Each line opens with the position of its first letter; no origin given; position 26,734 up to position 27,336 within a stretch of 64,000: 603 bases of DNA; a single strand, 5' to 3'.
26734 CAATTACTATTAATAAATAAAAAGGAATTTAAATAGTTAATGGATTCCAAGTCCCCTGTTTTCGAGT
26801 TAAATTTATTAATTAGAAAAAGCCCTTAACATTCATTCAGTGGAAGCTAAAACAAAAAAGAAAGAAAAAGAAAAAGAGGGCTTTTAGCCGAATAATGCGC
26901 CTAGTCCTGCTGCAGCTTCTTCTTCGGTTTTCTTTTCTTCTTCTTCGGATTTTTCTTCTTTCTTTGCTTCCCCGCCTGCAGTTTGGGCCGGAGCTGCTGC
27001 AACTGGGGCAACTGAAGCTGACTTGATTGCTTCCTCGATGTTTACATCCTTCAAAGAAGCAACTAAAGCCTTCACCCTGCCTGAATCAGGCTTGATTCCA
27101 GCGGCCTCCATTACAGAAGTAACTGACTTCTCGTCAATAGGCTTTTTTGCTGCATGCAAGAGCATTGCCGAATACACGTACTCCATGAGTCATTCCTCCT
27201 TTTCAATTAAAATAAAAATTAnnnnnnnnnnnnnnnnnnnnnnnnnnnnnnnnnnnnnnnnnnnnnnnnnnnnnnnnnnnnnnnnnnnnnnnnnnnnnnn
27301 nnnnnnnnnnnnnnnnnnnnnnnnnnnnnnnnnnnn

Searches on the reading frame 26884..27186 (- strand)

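Call 43: search_protein_families(library=pfam, proteins=[window:26884-27186:-], max_evalue=0.001)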
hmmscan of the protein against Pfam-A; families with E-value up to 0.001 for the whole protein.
window:26884-27186:- (100 aa): 1 family
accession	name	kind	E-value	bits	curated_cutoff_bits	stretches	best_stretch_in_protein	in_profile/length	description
PF00428.24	Ribosomal_60s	-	1.7e-14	54.5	28.1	1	17-99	2-88/88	60s Acidic ribosomal protein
